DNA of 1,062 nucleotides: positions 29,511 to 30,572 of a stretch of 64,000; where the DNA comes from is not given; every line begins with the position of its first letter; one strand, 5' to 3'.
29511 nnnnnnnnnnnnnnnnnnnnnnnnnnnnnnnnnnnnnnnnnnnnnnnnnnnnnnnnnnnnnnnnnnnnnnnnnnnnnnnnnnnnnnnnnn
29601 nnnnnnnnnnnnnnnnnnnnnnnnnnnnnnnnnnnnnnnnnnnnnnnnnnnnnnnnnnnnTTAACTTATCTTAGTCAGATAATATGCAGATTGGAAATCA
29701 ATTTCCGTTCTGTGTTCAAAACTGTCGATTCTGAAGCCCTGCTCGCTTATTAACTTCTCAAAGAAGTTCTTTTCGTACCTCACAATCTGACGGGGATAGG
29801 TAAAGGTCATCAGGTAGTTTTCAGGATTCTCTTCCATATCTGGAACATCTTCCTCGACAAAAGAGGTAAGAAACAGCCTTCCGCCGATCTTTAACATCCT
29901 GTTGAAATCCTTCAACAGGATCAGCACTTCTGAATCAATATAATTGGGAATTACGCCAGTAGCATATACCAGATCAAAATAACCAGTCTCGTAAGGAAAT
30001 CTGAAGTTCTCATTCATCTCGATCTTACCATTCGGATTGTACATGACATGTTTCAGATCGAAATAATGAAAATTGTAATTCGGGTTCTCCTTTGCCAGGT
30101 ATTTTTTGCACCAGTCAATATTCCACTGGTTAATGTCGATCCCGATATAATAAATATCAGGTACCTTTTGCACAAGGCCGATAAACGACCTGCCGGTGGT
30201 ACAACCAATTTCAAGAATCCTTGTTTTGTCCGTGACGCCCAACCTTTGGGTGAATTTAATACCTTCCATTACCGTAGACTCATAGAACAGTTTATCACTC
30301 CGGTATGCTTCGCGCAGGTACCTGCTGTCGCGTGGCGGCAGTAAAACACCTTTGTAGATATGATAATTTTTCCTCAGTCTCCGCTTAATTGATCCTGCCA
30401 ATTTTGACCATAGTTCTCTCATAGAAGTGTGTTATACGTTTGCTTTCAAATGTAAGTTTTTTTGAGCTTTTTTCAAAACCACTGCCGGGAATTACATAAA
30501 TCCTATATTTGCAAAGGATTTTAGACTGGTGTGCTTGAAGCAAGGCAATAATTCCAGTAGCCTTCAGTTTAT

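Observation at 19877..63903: Nine T9SS cargo genes are interleaved with a complete Wzx/Wzy/Wza/Wzc-type glycan pathway; this may be a cargo-plus-anchor-glycan surface-coat locus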

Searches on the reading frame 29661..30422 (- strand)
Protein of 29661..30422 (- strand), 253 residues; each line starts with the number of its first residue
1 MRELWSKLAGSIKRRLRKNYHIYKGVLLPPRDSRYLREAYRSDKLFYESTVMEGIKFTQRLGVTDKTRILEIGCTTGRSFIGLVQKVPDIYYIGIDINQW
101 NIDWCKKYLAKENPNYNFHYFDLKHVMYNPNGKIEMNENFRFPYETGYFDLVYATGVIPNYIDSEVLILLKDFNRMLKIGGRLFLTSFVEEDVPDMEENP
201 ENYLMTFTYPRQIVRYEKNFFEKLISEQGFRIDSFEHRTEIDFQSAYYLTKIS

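Call 3: search_protein_families(library=pfam, proteins=[window:29661-30422:-], max_evalue=0.01)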
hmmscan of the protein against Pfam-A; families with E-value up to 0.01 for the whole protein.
window:29661-30422:- (253 aa): 8 families
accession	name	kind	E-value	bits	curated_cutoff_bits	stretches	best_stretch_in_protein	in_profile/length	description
PF13649.12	Methyltransf_25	-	1.1e-10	42.5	27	1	69-181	1-97/97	Methyltransferase domain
PF13847.12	Methyltransf_31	-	3.8e-09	36.8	27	1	65-217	3-133/145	Methyltransferase domain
PF13489.12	Methyltransf_23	-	6.6e-09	36.1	27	1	59-232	14-161/164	Methyltransferase domain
PF08241.18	Methyltransf_11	-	1.5e-08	35.6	21.2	1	70-185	1-95/95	Methyltransferase domain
PF08242.18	Methyltransf_12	-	6.4e-08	33.7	30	1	70-183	1-98/98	Methyltransferase domain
PF02390.23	Methyltransf_4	-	3.7e-06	27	24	1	67-120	3-55/173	Putative methyltransferase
PF00891.24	Methyltransf_2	-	4.3e-05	23.4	22.3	1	110-231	81-210/210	O-methyltransferase domain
PF01209.24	Ubie_methyltran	-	0.009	15.8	20.1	0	60-205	42-171/233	ubiE/COQ5 methyltransferase family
